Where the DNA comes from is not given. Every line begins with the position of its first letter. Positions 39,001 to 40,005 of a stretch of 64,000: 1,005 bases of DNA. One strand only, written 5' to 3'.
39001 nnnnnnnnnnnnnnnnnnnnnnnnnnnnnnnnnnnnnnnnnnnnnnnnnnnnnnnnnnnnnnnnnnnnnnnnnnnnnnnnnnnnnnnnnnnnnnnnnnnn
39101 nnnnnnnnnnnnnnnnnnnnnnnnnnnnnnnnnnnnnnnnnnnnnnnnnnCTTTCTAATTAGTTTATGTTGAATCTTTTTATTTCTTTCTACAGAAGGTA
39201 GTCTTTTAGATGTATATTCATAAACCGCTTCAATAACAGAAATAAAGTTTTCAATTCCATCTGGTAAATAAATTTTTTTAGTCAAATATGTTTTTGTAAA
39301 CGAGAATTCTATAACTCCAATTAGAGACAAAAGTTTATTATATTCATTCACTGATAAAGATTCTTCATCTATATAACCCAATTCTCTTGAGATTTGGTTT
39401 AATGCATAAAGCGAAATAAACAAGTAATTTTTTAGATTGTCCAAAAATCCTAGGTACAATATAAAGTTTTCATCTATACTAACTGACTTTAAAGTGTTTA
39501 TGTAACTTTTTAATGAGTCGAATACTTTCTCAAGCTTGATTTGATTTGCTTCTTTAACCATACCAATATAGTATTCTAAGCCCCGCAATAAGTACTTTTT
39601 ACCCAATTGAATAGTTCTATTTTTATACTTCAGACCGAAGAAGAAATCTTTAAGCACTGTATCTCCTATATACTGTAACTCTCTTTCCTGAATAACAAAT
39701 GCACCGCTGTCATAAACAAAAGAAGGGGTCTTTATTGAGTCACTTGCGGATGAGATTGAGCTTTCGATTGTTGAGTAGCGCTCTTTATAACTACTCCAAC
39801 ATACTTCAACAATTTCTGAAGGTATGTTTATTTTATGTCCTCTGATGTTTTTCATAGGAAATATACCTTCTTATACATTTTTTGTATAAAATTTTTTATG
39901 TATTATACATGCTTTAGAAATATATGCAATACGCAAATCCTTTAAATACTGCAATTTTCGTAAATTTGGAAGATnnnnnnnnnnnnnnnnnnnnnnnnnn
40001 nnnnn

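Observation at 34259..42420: Nine-gene minus-strand cluster of nucleotide- and sugar-modifying enzymes of unusual composition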

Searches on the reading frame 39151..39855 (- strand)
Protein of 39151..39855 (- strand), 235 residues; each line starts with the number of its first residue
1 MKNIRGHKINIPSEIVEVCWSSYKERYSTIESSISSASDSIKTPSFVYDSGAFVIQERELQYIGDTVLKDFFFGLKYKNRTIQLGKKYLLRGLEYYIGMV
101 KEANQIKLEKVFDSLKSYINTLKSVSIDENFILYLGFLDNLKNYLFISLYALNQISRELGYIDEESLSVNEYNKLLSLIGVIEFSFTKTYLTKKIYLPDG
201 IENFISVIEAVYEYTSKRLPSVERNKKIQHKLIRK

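Call 82: search_protein_representatives(alignment_id=A8)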
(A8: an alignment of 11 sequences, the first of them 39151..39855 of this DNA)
Query: 11 sequences, 232 profile positions. Proteins with E-value up to 0.001 (for the whole library): 45; up to 1e-10: 22; up to 1e-30: 15. The best 45 are listed.
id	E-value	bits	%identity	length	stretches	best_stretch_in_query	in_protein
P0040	3.7e-77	275.2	-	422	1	1-232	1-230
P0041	4.6e-73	261.8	-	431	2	1-232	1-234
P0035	1.3e-72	260.4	-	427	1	1-232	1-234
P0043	8.8e-68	244.5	-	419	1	1-232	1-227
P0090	7.6e-59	215.3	-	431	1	1-232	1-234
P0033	2.6e-58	213.5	-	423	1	7-232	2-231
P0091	1.5e-47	178.3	-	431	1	1-231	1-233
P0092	1.3e-44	168.7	-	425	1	1-232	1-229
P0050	2.3e-42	161.4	-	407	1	1-231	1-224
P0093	4.2e-40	154.0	-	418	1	1-200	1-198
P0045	3.9e-37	144.2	-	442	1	1-232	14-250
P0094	5.2e-36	140.6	-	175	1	45-208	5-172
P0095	1.3e-32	129.4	-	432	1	1-231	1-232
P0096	7.9e-32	126.9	-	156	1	1-141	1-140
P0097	3.8e-31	124.7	-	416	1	1-232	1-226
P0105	2.7e-09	53.1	-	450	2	8-223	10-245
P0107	1.2e-07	47.7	-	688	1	3-212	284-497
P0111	6.7e-07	45.3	-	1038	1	66-176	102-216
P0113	4.5e-06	42.6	-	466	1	64-193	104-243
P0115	8.3e-06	41.7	-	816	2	47-232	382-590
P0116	2.7e-05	40.0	-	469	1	40-207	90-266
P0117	3.2e-05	39.8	-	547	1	66-191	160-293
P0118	6.7e-05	38.8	-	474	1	37-170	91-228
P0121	1.3e-04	37.8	-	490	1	60-211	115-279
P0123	4.5e-04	36.1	-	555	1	67-154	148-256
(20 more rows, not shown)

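Call 83: search_protein_families(library=pfam, proteins=[P0107, P0111, P0115, P0113, P0116, P0117, P0118, P0121, P0123, P0105], max_evalue=0.01)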
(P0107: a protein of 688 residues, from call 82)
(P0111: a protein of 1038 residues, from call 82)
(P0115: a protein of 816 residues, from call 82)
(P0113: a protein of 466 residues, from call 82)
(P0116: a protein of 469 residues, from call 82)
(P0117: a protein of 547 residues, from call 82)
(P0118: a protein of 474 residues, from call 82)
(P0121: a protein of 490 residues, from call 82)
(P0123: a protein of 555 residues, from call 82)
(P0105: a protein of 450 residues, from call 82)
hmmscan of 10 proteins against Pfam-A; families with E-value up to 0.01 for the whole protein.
P0107 (688 aa): 4 families
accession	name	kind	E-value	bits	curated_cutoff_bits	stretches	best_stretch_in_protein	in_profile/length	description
PF13419.12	HAD_2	-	1.3e-14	55.2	23.8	1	40-226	1-178/178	Haloacid dehalogenase-like hydrolase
PF00702.32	Hydrolase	-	1.1e-10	42.6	26.4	1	40-220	4-191/191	haloacid dehalogenase-like hydrolase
PF00156.33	Pribosyltran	-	1.6e-05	24.7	26.3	1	579-635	66-122/158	Phosphoribosyl transferase domain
PF12710.13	HAD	-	0.00021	22.2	27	1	41-216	2-188/189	haloacid dehalogenase-like hydrolase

P0111 (1038 aa): 2 families
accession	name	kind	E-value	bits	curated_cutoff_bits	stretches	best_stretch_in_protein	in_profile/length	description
PF00697.28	PRAI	-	1.2e-09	38.6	22.7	1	644-724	107-179/193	N-(5'phosphoribosyl)anthranilate (PRA) isomerase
PF00156.33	Pribosyltran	-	7.4e-05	22.6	26.3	1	295-395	36-124/158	Phosphoribosyl transferase domain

P0115 (816 aa): 2 families
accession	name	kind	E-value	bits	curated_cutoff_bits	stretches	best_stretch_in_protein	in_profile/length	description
PF08282.18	Hydrolase_3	-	2.9e-09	37.5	20.9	1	43-273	1-220/255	haloacid dehalogenase-like hydrolase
PF00156.33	Pribosyltran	-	4.3e-06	26.6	26.3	1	612-741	16-127/158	Phosphoribosyl transferase domain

P0113 (466 aa): 1 family
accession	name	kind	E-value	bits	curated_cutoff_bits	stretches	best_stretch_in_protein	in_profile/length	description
PF00156.33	Pribosyltran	-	3.3e-07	30.2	26.3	1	297-400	28-124/158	Phosphoribosyl transferase domain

P0116 (469 aa): 1 family
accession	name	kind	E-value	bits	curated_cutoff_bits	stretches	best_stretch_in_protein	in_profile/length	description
PF00156.33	Pribosyltran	-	1.1e-07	31.8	26.3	1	312-413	29-123/158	Phosphoribosyl transferase domain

P0117 (547 aa): 1 family
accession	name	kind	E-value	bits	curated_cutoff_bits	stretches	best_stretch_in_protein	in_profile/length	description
PF00156.33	Pribosyltran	-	0.0046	16.7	26.3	0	383-489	32-132/158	Phosphoribosyl transferase domain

P0118 (474 aa): 1 family
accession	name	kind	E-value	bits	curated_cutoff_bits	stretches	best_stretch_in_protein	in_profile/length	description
PF00156.33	Pribosyltran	-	0.00033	20.4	26.3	1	321-416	32-119/158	Phosphoribosyl transferase domain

P0121 (490 aa): 0 families

P0123 (555 aa): 1 family
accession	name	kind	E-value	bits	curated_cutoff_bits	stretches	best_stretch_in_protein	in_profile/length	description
PF00156.33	Pribosyltran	-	9.5e-06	25.4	26.3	1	386-499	27-123/158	Phosphoribosyl transferase domain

P0105 (450 aa): 1 family
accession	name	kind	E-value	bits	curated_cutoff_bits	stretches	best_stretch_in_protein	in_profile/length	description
PF00156.33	Pribosyltran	-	4.1e-07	29.9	26.3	1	269-370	22-117/158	Phosphoribosyl transferase domain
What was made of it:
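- HAD-PRT fusions exist in relatives (call 83).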

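Call 84: search_solved_structures(query=P0107, max_evalue=1, show_alignments=1)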
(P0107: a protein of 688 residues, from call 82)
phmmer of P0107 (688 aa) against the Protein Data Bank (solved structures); distinct sequences matched with E-value up to 1: 22.
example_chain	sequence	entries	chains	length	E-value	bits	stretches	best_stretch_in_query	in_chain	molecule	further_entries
2go7_A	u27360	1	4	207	1.5e-06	30.2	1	77-226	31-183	hydrolase, haloacid dehalogenase-like family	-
2msn_A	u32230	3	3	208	1.6e-06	30.2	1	77-226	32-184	Hydrolase, haloacid dehalogenase-like family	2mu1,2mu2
2fi1_A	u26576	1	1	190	0.0013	20.6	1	100-226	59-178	hydrolase, haloacid dehalogenase-like family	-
3kzx_A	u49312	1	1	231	0.0063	18.3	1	100-224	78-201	HAD-superfamily hydrolase, subfamily IA, variant 1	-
3qnm_A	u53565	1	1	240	0.0077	18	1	142-251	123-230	Haloacid dehalogenase-like hydrolase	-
4z1o_A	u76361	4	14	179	0.012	17.4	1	598-640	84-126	Phosphoribosyltransferase | Purine phosphoribosyltransferase (GpT-2)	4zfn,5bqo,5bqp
3o7m_A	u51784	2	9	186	0.048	15.4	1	565-642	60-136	Hypoxanthine phosphoribosyltransferase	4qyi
8up5_P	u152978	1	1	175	0.063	15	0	452-499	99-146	KEOPS complex subunit Pcc1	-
7san_A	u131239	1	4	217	0.13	13.9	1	597-635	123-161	Hypoxanthine-guanine phosphoribosyltransferase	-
5brn_A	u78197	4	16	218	0.13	13.9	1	597-635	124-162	Hypoxanthine-guanine phosphoribosyltransferase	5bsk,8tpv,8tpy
5w8v_A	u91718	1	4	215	0.14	13.9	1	598-635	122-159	Hypoxanthine-guanine phosphoribosyltransferase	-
4kn6_A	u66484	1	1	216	0.14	13.9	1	598-635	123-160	Hypoxanthine-guanine phosphoribosyltransferase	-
6bnj_A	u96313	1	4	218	0.14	13.8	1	598-635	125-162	Hypoxanthine-guanine phosphoribosyltransferase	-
1bzy_A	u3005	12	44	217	0.14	13.8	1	598-635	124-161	HYPOXANTHINE-GUANINE PHOSPHORIBOSYLTRANSFERASE | HYPOXANTHINE GUANINE PHOSPHORIBOSYL-TRANSFERASE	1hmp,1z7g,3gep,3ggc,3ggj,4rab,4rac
1d6n_A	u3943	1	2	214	0.14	13.8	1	598-635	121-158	PROTEIN (HYPOXANTHINE-GUANINE PHOSPHORIBOSYLTRANSFERASE)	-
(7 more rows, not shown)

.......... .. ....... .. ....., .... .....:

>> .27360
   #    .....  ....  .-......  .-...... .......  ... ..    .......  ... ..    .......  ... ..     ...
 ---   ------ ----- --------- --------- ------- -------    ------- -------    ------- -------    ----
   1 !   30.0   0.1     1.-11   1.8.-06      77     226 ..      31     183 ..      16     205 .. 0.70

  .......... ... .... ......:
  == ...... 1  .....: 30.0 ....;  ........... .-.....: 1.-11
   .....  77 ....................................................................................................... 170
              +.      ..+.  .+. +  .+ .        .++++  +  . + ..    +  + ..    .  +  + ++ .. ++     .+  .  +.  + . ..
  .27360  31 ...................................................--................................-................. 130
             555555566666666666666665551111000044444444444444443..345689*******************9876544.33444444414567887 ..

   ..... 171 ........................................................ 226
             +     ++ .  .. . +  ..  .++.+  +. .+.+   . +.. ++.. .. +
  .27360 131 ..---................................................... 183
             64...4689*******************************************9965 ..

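Call 85: find_encoding_contigs(protein=P0111, flank=8000, max_places=2)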
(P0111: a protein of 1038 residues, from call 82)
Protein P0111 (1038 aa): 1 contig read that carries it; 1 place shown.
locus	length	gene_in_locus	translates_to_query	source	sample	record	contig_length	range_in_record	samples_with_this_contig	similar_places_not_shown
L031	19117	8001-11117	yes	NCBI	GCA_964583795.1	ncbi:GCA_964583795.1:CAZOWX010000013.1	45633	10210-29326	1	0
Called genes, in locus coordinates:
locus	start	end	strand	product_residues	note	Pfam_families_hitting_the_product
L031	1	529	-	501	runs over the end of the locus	PF12072:RNase_Y_N (weak), PF01966:HD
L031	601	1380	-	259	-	PF00557:Peptidase_M24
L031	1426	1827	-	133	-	-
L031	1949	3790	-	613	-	PF03485:Arg_tRNA_synt_N, PF00750:tRNA-synt_1d, PF05746:DALR_1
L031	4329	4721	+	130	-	PF07883:Cupin_2 (faint)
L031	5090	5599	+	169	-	PF13858:DUF4199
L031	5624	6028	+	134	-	-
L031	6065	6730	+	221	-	-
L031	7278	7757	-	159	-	PF13905:Thioredoxin_8 (faint), PF00578:AhpC-TSA (weak), PF00085:Thioredoxin, PF13899:Thioredoxin_7 (weak), PF13098:Thioredoxin_2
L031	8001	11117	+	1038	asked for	PF00697:PRAI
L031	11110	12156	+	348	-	PF02826:2-Hacid_dh_C, PF03446:NAD_binding_2, PF03807:F420_oxidored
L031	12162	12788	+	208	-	-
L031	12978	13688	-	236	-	PF00578:AhpC-TSA (weak), PF08534:Redoxin (weak)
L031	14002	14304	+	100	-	PF00459:Inositol_P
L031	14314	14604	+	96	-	PF00459:Inositol_P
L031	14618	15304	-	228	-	PF00106:adh_short, PF01370:Epimerase (weak), PF13561:adh_short_C2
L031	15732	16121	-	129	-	-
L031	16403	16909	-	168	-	-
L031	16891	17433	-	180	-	PF04542:Sigma70_r2, PF22029:PhyR_sigma2 (faint), PF08281:Sigma70_r4_2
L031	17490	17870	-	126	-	-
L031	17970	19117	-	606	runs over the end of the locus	PF00664:ABC_membrane, PF00005:ABC_tran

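Call 86: find_encoding_contigs(protein=P0107, flank=8000, max_places=2)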
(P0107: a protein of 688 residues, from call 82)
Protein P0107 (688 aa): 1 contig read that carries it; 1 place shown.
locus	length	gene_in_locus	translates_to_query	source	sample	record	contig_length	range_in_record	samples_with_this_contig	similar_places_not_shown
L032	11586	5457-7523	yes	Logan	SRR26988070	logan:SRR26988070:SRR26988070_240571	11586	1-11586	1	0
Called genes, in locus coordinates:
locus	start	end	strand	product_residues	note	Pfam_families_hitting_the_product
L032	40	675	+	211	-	PF02592:Vut_1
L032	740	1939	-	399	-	-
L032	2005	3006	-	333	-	-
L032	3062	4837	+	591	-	-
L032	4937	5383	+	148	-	PF00293:NUDIX, PF14815:NUDIX_4 (weak)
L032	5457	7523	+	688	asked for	PF00702:Hydrolase, PF13419:HAD_2, PF00156:Pribosyltran (faint)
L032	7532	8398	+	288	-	PF00294:PfkB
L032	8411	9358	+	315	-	PF01380:SIS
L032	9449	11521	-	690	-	PF00117:GATase, PF07722:Peptidase_C26, PF02540:NAD_synthase (weak), PF03054:tRNA_Me_trans (faint), PF00293:NUDIX, PF00958:GMP_synt_C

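Call 87: find_encoding_contigs(protein=P0115, flank=8000, max_places=1)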
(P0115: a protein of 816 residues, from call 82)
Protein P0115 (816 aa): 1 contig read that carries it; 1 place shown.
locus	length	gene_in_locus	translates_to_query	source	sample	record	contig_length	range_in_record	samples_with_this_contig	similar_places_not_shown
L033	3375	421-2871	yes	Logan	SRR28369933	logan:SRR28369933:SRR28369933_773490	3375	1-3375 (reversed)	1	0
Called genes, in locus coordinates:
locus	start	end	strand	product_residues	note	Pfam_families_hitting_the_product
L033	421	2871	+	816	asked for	PF08282:Hydrolase_3, PF00156:Pribosyltran (weak)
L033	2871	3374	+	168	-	?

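Call 88: find_encoding_contigs(protein=P0116, flank=8000, max_places=1)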
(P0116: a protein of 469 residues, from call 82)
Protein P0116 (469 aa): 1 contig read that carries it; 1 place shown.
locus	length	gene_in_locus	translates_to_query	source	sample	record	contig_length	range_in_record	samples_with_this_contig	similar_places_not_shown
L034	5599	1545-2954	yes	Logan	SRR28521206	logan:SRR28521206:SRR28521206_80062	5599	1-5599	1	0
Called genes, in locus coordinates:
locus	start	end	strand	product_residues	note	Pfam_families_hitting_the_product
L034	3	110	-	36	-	?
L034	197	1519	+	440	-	PF00709:Adenylsucc_synt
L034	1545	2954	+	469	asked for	PF00156:Pribosyltran (weak)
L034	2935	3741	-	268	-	-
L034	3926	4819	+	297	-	PF00162:PGK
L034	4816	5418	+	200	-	-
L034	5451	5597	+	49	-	?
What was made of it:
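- An N-domain-PRT relative next to PurA in L034 (call 88).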

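Call 89: find_encoding_contigs(protein=P0123, flank=8000, max_places=1)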
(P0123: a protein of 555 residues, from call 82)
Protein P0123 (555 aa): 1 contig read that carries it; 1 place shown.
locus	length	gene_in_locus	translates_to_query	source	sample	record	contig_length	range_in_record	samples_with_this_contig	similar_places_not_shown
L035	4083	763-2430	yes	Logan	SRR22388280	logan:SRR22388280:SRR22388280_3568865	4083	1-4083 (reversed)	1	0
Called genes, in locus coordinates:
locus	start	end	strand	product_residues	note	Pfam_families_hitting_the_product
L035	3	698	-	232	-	?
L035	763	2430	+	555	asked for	PF00156:Pribosyltran (faint)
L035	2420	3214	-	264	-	-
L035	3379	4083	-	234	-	?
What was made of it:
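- Tried and rejected: Those around P0115, P0116 and P0123 gave little context (calls 87-89).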

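Call 99: search_protein_families(library=ncbifam, proteins=[L032:8411-9358:+, L032:7532-8398:+, L032:4937-5383:+, L031:11110-12156:+, L031:12162-12788:+], max_evalue=0.001)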
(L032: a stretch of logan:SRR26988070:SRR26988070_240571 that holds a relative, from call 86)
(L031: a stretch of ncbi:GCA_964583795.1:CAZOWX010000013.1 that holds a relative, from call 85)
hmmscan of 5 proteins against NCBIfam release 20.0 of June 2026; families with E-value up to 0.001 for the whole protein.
L032:8411-9358:+ (315 aa): 3 families
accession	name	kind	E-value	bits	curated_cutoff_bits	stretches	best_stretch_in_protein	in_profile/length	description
TIGR01135.1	glmS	equivalog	1.8e-08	33.4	418.05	1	12-225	270-504/607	glutamine--fructose-6-phosphate transaminase (isomerizing)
NF001484.0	PRK00331.1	subfamily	2.3e-07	29.6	381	1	10-152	265-408/601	isomerizing glutamine--fructose-6-phosphate transaminase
NF046059.1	NagB_SO3506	equivalog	0.00052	19.4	430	1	23-227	29-243/330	glucosamine-6-phosphate deaminase NagB-II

L032:7532-8398:+ (288 aa): 9 families
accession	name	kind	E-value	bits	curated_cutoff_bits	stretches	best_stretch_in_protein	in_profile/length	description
TIGR02152.1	D_ribokin_bact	equivalog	2.9e-09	36.7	299.65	1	28-275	29-278/298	ribokinase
NF053626.1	RibKinHalex1628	equivalog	8.2e-08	32.1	330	1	33-275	37-266/293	ATP-dependent ribose-1-phosphate kinase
TIGR03828.1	pfkB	equivalog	4.2e-07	29.3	292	0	239-281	242-285/305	1-phosphofructokinase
TIGR04382.1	myo_inos_iolC_N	equivalog_domain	4.8e-07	29.3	300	0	5-73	5-73/309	5-dehydro-2-deoxygluconokinase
NF008353.0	PRK11142.1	equivalog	1.7e-06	27.8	341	1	30-189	35-196/307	ribokinase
TIGR03168.1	1-PFK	subfamily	2.4e-06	26.7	216.4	0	239-280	242-284/305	hexose kinase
NF040938.1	KDG_KDGal_kin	equivalog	2.6e-06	26.8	400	1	162-273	176-275/305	bifunctional 2-dehydro-3-deoxygluconokinase/2-dehydro-3-deoxygalactonokinase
NF041320.1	pfkB_Halo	equivalog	0.00013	21.5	400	0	239-272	237-271/302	1-phosphofructokinase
NF041332.1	KDG_KDGal_kin_Halo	equivalog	0.00085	18.8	440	0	166-276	184-286/320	bifunctional 2-dehydro-3-deoxygluconokinase/2-dehydro-3-deoxygalactonokinase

L032:4937-5383:+ (148 aa): 21 families
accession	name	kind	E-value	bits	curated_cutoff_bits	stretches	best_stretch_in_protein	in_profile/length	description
NF006530.0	PRK08999.1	equivalog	4.5e-13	48.9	245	1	15-102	11-96/315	Nudix family hydrolase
TIGR00586.1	mutt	equivalog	5.3e-12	45.9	97.9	1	16-114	11-107/129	8-oxo-dGTP diphosphatase MutT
NF008044.0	PRK10776.1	equivalog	5.5e-12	45.7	148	1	16-116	10-106/130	8-oxo-dGTP diphosphatase MutT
NF001938.0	PRK00714.1-5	equivalog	1.7e-09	37.3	116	1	11-77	14-84/172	RNA pyrophosphohydrolase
NF012016.0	PRK15472.1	equivalog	4.3e-09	36.2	95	1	16-91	10-80/141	nucleoside triphosphatase NudI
NF001936.0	PRK00714.1-3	equivalog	4.2e-08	33.2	118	1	20-83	21-78/155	RNA pyrophosphohydrolase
NF007834.0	PRK10546.1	equivalog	5.6e-08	32.7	156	1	17-84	10-75/135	pyrimidine (deoxy)nucleoside triphosphate diphosphatase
NF011922.0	PRK15393.1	equivalog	2.8e-06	27.1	152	1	13-116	41-143/182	NUDIX hydrolase YfcD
NF002995.0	PRK03759.1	equivalog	6.3e-06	26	127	1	15-116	40-146/185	isopentenyl-diphosphate Delta-isomerase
NF001935.0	PRK00714.1-2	equivalog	1.1e-05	25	259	1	8-74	6-69/183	RNA pyrophosphohydrolase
NF006961.0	PRK09438.1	equivalog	3.1e-05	23.5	103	1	15-86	13-78/151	dihydroneopterin triphosphate diphosphatase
NF001937.0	PRK00714.1-4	equivalog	3.4e-05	23.5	139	1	7-69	5-62/161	RNA pyrophosphohydrolase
NF041653.1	Nud_hyd_Meth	equivalog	0.00011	22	300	1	13-68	30-85/170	Nudix hydrolase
NF001934.0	PRK00714.1-1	equivalog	0.00013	21.4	241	1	7-68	5-61/176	RNA pyrophosphohydrolase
TIGR02705.1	nudix_YtkD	equivalog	0.00014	21.4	154.4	1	13-73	25-80/156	RNA deprotection pyrophosphohydrolase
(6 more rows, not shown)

L031:11110-12156:+ (348 aa): 27 families (the best 25 are shown)
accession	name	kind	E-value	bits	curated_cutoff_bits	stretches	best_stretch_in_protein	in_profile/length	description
NF006263.0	PRK08410.1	equivalog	2.4e-27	96.1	389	1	127-304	134-299/311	D-2-hydroxyacid dehydrogenase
NF009714.1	PRK13243.1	equivalog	1.4e-22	80.5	455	1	134-309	146-310/332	glyoxylate reductase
NF005387.0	PRK06932.1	equivalog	2.3e-22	79.4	492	1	134-302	143-300/314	2-hydroxyacid dehydrogenase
NF000492.1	vanH_gen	exception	9.4e-22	77.5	540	1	136-297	139-296/312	D-lactate dehydrogenase VanH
TIGR01327.1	PGDH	equivalog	1.4e-21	76.9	454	1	135-301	135-290/525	phosphoglycerate dehydrogenase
NF000004.1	vanH-D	exception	8.3e-20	71.1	550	1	135-295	144-300/323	D-lactate dehydrogenase VanH-D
NF005027.0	PRK06436.1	equivalog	3.6e-19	69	261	1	139-249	123-230/303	2-hydroxyacid dehydrogenase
NF005069.0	PRK06487.1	equivalog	3.8e-19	68.9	448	1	138-305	151-304/320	2-hydroxyacid dehydrogenase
NF011938.0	PRK15409.1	equivalog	4.8e-18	65.3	492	1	134-257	141-266/324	glyoxylate/hydroxypyruvate reductase GhrB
NF000371.1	vanH_Agroup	exception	3.2e-17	62.7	700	1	137-298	145-302/322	VanH-A/VanH-Pt family D-lactate dehydrogenase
NF008759.0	PRK11790.1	equivalog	8.1e-17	61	404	1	134-316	148-321/410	phosphoglycerate dehydrogenase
NF005750.0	PRK07574.1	equivalog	1.4e-16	60.5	329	1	129-248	183-304/386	NAD-dependent formate dehydrogenase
NF006374.0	PRK08605.1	subfamily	3e-16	59.4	356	1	136-303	144-313/332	D-lactate dehydrogenase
NF041369.1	Dhydh_Halo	equivalog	2e-15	56.8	400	1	134-254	128-249/305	D-2-hydroxyacid dehydrogenase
NF000128.1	vanH-Sc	exception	9.4e-15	54.5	650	1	135-297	158-316/337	D-lactate dehydrogenase VanH-Sc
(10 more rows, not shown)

L031:12162-12788:+ (208 aa): 0 families
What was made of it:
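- L032 pairs HAD-PRT with PfkB and a GlmS-C/NagB-II-like SIS isomerase, a family that does amine-sugar isomerisation (calls 86, 99).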
